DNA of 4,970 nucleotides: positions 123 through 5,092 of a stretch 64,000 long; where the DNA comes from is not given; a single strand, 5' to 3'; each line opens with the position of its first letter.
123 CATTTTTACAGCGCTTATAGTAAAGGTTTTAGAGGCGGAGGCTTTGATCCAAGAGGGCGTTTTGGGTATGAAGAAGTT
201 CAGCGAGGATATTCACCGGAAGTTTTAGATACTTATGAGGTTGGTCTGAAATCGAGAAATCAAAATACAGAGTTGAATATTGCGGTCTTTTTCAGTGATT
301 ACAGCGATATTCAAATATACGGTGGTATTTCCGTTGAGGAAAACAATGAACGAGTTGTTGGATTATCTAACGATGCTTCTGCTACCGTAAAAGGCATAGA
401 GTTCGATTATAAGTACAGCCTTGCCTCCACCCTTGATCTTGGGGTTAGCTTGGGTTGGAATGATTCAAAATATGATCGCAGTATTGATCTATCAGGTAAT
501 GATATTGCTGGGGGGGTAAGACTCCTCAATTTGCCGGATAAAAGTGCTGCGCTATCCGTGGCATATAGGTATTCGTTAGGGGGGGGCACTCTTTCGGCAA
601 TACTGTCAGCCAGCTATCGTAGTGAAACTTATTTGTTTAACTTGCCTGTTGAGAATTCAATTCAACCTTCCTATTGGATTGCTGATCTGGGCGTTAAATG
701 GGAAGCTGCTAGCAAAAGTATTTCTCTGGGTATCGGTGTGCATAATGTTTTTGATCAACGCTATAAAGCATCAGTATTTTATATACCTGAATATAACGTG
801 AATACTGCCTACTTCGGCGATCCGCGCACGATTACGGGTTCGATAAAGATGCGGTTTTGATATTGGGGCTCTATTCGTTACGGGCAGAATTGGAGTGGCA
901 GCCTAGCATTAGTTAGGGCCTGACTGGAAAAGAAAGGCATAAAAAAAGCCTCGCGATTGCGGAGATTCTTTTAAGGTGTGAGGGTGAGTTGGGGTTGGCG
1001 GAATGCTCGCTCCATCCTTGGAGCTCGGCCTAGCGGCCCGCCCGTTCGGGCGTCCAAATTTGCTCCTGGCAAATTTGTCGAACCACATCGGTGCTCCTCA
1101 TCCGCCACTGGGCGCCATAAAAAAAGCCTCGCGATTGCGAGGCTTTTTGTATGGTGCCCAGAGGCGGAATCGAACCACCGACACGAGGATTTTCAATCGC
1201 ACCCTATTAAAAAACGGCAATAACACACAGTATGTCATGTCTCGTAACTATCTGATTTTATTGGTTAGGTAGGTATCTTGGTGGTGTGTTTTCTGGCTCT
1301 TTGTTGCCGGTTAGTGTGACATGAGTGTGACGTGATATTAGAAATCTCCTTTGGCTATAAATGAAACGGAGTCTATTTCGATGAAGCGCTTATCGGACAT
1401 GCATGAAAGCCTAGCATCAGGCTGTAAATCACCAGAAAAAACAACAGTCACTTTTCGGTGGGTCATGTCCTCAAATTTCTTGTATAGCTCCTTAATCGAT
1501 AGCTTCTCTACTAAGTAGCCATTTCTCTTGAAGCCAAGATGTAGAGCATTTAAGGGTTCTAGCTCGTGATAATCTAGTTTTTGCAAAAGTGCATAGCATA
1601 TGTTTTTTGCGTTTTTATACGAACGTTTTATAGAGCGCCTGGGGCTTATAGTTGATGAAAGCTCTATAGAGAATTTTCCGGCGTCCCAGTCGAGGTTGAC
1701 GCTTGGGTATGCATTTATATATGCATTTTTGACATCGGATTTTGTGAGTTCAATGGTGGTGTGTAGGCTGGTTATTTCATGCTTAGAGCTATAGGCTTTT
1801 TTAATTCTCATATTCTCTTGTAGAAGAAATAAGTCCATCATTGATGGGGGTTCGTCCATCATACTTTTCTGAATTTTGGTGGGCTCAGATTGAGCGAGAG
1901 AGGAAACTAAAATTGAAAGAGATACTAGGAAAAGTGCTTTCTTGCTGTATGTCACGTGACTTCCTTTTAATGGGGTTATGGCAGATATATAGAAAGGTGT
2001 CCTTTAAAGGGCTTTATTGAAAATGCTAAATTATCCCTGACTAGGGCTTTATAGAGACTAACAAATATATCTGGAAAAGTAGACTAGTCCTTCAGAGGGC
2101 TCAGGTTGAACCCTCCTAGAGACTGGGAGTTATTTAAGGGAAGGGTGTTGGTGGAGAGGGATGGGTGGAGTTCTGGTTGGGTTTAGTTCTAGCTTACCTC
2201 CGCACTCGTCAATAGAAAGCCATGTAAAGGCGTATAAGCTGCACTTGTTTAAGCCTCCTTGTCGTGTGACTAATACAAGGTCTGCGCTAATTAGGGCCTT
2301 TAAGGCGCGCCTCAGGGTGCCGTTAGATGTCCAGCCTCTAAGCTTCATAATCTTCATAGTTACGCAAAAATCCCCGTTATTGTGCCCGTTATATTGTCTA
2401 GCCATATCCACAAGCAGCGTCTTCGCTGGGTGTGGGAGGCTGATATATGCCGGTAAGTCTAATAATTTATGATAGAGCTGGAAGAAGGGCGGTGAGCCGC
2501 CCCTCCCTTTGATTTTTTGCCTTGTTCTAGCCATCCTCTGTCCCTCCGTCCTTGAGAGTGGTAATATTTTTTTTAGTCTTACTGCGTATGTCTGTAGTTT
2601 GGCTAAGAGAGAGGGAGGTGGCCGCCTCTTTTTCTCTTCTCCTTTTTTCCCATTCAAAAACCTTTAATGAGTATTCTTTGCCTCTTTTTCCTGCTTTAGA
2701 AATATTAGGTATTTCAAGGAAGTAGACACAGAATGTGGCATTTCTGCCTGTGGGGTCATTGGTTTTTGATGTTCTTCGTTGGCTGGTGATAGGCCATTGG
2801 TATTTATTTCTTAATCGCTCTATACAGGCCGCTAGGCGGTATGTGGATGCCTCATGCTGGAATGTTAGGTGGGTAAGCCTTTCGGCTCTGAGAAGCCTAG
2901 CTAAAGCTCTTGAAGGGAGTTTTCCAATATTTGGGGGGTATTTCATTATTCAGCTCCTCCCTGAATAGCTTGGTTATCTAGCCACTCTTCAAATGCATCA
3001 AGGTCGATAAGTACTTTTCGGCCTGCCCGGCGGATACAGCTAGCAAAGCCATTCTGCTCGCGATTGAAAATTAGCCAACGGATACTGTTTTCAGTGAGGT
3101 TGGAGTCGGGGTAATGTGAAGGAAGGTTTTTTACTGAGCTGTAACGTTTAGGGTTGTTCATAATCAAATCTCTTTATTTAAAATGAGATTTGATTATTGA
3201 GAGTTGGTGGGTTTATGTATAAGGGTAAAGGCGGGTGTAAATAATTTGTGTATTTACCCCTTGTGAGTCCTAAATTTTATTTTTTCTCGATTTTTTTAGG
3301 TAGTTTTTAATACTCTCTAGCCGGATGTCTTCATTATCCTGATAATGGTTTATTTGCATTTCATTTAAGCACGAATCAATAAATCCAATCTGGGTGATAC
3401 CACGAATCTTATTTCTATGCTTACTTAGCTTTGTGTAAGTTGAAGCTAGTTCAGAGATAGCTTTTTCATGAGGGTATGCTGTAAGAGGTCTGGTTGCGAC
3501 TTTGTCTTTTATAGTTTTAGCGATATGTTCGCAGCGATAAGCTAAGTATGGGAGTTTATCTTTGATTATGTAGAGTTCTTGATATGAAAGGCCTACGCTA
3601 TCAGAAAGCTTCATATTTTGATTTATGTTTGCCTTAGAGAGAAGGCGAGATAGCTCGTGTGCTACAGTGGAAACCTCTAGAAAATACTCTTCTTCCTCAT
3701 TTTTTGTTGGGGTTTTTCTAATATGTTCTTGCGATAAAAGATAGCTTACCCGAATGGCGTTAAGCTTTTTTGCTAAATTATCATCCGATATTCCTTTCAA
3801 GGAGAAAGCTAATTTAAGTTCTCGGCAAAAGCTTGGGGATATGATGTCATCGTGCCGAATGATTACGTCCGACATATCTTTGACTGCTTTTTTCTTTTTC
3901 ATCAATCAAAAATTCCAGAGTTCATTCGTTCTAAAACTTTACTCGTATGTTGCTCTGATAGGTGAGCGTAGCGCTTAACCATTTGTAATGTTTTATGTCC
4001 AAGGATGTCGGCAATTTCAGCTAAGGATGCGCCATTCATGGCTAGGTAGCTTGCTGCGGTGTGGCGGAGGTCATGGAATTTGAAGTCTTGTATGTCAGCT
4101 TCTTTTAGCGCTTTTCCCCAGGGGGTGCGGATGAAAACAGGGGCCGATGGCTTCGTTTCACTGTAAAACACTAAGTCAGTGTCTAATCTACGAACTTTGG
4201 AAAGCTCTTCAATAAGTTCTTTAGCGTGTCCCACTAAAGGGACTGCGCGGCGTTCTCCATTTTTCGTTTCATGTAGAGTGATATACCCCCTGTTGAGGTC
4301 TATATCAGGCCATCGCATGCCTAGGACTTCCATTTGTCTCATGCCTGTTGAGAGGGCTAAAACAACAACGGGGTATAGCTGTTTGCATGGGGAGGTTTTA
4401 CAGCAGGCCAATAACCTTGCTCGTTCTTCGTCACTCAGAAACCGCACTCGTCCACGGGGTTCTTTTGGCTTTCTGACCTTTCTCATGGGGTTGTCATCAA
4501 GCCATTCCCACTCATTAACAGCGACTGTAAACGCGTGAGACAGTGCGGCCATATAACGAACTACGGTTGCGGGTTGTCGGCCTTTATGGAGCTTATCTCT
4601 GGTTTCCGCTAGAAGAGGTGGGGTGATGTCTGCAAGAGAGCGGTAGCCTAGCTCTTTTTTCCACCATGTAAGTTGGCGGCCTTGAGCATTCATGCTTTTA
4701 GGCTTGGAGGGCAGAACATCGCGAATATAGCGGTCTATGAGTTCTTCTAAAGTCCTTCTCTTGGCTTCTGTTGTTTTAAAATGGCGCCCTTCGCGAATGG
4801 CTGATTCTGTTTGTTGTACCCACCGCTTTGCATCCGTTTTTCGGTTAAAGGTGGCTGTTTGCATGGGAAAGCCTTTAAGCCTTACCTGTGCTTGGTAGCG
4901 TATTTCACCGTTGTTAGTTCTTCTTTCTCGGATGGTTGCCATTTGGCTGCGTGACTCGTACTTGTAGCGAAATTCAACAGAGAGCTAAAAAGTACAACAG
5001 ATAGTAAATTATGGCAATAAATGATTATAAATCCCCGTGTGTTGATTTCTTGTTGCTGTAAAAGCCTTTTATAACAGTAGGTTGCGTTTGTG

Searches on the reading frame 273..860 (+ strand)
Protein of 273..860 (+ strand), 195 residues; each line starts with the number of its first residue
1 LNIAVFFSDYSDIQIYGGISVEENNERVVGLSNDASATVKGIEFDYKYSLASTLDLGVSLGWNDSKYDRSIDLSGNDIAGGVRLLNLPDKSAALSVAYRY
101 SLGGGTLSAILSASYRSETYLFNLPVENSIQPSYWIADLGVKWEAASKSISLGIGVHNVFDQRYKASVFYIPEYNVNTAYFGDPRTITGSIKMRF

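Call 22: search_protein_families(library=pfam, proteins=[window:273-860:+], max_evalue=1)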
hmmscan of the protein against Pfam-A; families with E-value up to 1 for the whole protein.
window:273-860:+ (195 aa): 2 families
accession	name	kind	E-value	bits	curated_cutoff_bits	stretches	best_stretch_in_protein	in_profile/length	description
PF00593.30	TonB_dep_Rec_b-barrel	-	6.8e-15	56.3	27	1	2-159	289-436/436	TonB dependent receptor-like, beta-barrel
PF14905.12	OMP_b-brl_3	-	4.5e-05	23.1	27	1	2-178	232-392/408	Outer membrane protein beta-barrel family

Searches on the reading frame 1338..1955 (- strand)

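Call 22: search_protein_families(library=pfam, proteins=[window:1338-1955:-], max_evalue=1)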
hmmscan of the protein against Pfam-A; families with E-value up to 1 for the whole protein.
window:1338-1955:- (205 aa): 1 family
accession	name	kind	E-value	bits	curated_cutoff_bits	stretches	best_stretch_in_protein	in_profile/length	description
PF03287.19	Pox_C7_F8A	-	0.00028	21.4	25.4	1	40-100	71-128/148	Poxvirus C7/F8A protein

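Call 82: search_protein_families(library=phrogs, proteins=[window:1338-1955:-], max_evalue=0.01)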
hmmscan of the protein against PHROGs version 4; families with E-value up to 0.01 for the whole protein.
window:1338-1955:- (205 aa): 0 families

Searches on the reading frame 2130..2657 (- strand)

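Call 22: search_protein_families(library=pfam, proteins=[window:2130-2657:-], max_evalue=1)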
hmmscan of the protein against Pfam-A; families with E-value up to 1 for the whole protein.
window:2130-2657:- (175 aa): 1 family
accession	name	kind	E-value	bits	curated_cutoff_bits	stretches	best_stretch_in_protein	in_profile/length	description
PF00392.27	GntR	-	0.076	13.1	27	1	111-135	37-61/64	Bacterial regulatory proteins, gntR family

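Call 82: search_protein_families(library=phrogs, proteins=[window:2130-2657:-], max_evalue=0.01)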
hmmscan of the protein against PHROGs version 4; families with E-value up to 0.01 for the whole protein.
window:2130-2657:- (175 aa): 0 families

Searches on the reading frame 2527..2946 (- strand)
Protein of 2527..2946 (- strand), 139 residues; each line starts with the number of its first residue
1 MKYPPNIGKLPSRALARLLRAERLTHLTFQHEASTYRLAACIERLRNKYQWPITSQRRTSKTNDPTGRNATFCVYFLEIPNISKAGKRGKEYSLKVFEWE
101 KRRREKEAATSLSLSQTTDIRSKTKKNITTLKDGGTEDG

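Call 22: search_protein_families(library=pfam, proteins=[window:2527-2946:-], max_evalue=1)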
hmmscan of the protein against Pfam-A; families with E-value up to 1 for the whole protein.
window:2527-2946:- (139 aa): 2 families
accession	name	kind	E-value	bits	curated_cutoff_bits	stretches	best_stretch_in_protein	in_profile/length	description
PF15344.11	FAM217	-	0.027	14.8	27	1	12-127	87-207/238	FAM217 family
PF24545.1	Ig_TPPC8_2nd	-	0.16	12.4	27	1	100-121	15-36/67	TPPC8 second Ig-like domain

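Call 82: search_protein_families(library=phrogs, proteins=[window:2527-2946:-], max_evalue=0.01)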
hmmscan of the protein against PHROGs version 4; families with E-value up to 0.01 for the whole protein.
window:2527-2946:- (139 aa): 1 family
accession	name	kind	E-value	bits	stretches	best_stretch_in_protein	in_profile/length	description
phrog_28283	-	unknown function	0.00088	20.4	1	2-82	11-90/110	-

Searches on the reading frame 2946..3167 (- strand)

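Call 4: search_protein_families(library=pfam, proteins=[window:2946-3167:-], max_evalue=1)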
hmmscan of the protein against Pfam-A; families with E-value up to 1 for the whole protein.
window:2946-3167:- (73 aa): 2 families
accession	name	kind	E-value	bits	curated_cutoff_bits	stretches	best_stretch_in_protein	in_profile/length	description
PF20063.5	DUF6462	-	0.0045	17.6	27.1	1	44-65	29-50/51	Family of unknown function (DUF6462)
PF12728.13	HTH_17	-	0.038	14.7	27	1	37-66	23-50/51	Helix-turn-helix domain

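Call 5: search_protein_families(library=padloc, proteins=[window:2946-3167:-], max_evalue=1)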
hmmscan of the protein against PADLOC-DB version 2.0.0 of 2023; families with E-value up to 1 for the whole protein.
window:2946-3167:- (73 aa): 0 families

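Call 6: search_protein_families(library=phrogs, proteins=[window:2946-3167:-], max_evalue=1)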
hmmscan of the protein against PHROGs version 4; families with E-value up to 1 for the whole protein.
window:2946-3167:- (73 aa): 0 families

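Call 7: search_protein_families(library=ncbifam, proteins=[window:2946-3167:-], max_evalue=1)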
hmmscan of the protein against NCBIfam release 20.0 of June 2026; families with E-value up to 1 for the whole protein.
window:2946-3167:- (73 aa): 1 family
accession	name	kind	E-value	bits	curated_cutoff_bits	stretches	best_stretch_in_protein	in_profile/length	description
NF009165.0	PRK12512.1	equivalog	0.14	11.7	198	1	37-67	85-115/184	RNA polymerase sigma factor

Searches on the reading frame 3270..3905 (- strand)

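Call 4: search_protein_families(library=pfam, proteins=[window:3270-3905:-], max_evalue=1)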
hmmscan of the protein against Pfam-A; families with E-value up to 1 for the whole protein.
window:3270-3905:- (211 aa): 1 family
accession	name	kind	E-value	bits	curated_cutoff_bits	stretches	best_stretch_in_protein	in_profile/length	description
PF22252.2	PNGase_F-II_N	-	0.0047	17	27.6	1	42-131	9-99/173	N-glycanase peptide, N-terminal domain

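Call 5: search_protein_families(library=padloc, proteins=[window:3270-3905:-], max_evalue=1)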
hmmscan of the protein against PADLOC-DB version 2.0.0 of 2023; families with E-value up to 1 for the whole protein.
window:3270-3905:- (211 aa): 0 families

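Call 6: search_protein_families(library=phrogs, proteins=[window:3270-3905:-], max_evalue=1)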
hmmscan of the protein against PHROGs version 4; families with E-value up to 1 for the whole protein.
window:3270-3905:- (211 aa): 3 families
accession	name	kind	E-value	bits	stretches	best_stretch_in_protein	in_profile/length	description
phrog_8701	-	unknown function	0.13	13.5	0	40-71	25-55/69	-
phrog_12713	-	unknown function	0.2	12.9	1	154-200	20-66/77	-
phrog_19631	-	unknown function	0.66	11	0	150-170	16-36/52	-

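Call 7: search_protein_families(library=ncbifam, proteins=[window:3270-3905:-], max_evalue=1)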
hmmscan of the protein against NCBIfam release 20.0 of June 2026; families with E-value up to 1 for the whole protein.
window:3270-3905:- (211 aa): 0 families

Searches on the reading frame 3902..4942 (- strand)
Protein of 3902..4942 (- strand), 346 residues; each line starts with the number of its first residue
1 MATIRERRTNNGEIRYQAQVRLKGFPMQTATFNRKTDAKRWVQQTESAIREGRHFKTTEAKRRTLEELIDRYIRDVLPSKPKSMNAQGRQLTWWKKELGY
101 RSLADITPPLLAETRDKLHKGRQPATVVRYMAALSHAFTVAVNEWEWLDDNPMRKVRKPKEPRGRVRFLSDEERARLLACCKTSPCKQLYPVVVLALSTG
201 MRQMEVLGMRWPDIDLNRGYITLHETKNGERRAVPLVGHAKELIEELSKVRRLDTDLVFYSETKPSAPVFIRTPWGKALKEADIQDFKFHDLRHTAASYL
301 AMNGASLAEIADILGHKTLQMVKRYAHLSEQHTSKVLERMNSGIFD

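Call 4: search_protein_families(library=pfam, proteins=[window:3902-4942:-], max_evalue=1)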
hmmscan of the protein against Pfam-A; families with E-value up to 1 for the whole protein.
window:3902-4942:- (346 aa): 4 families
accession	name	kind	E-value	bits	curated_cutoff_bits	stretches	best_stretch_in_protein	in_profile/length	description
PF00589.27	Phage_integrase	-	1.1e-34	120.2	27.1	1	168-332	2-172/172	Phage integrase family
PF24624.1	Int_N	-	8e-06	26.9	27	1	62-158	2-98/100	Phage integrase, N-terminal domain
PF22022.2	Phage_int_M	-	0.023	15.4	27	1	89-157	26-94/96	Phage integrase central domain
PF13565.12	HTH_32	-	0.039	14.9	33.7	1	159-185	19-45/73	Homeodomain-like domain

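Call 5: search_protein_families(library=padloc, proteins=[window:3902-4942:-], max_evalue=1)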
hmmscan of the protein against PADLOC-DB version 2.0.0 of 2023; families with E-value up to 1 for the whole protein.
window:3902-4942:- (346 aa): 2 families
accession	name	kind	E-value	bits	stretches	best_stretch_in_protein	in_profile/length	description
PDLC04380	PDC-M05B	-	0.011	14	1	16-86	38-106/114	-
PDLC02160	Avs1c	-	0.021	13.1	1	153-179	42-66/86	-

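Call 6: search_protein_families(library=phrogs, proteins=[window:3902-4942:-], max_evalue=1)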
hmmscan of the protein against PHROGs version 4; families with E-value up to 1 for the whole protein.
window:3902-4942:- (346 aa): 13 families
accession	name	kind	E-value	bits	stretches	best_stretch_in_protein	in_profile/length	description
phrog_1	-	integration and excision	9.2e-75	254.1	1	8-342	116-449/611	integrase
phrog_216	-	integration and excision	9.9e-43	147.3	1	129-342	16-238/301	integrase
phrog_35951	-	unknown function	2.3e-16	61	1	274-335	8-69/97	-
phrog_7685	-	integration and excision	5.6e-11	43.4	1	218-339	117-234/240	integrase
phrog_37709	-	unknown function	2.9e-10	41.1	1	128-219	22-107/116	-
phrog_7244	-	integration and excision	6.2e-09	36.5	1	61-236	71-243/263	integrase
phrog_7269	-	integration and excision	9.4e-06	26.5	1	289-333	30-74/89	integrase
phrog_25190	-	integration and excision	1.1e-05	26.7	1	281-327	41-88/109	integrase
phrog_24633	-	unknown function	0.0001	22.5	1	281-326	212-257/367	-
phrog_22184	-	unknown function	0.00046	20.8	1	17-228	24-248/254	-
phrog_9208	-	integration and excision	0.0058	17.5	1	288-330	189-231/241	integrase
phrog_17497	-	unknown function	0.019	16.1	1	281-325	52-96/133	-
phrog_23271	-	unknown function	0.2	12.7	1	287-327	9-49/67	-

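Call 7: search_protein_families(library=ncbifam, proteins=[window:3902-4942:-], max_evalue=1)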
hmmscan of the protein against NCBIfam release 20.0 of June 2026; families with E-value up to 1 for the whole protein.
window:3902-4942:- (346 aa): 12 families
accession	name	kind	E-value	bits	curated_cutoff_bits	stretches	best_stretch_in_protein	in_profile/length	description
NF040815.2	recomb_XerA_Arch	equivalog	8.1e-28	97.7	220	1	120-335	54-261/263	site-specific tyrosine recombinase/integron integrase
TIGR02224.1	recomb_XerC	equivalog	5.4e-24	85.1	335.15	1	105-338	43-287/295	tyrosine recombinase XerC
TIGR02225.1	recomb_XerD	equivalog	1.2e-21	77.4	329.6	1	90-339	24-285/290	site-specific tyrosine recombinase XerD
NF001399.0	PRK00283.1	subfamily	7.1e-17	61.6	279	1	94-339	40-294/300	tyrosine recombinase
TIGR02249.1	integrase_gron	subfamily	1e-15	57.9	265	2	153-253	86-179/315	integron integrase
NF002331.0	PRK01287.1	subfamily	1.3e-15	57.2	371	1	66-338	27-322/365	site-specific tyrosine recombinase XerC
NF007371.0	PRK09871.1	subfamily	2.2e-13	50.2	222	1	166-341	4-187/198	tyrosine-type DNA invertase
NF003462.0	PRK05084.1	equivalog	8.4e-12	44.5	267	1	192-341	200-357/360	tyrosine recombinase XerS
NF011946.0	PRK15417.1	equivalog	1.3e-06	27.8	435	2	154-251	102-196/337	integron integrase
NF002685.0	PRK02436.1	equivalog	1.8e-06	28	178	1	192-325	117-243/245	site-specific tyrosine recombinase XerD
NF007370.0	PRK09870.1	subfamily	3.9e-06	26.6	221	1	165-325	9-176/200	tyrosine-type DNA invertase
NF041502.1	integrase_1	equivalog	0.00013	20.9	350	1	292-341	324-373/484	site-specific integrase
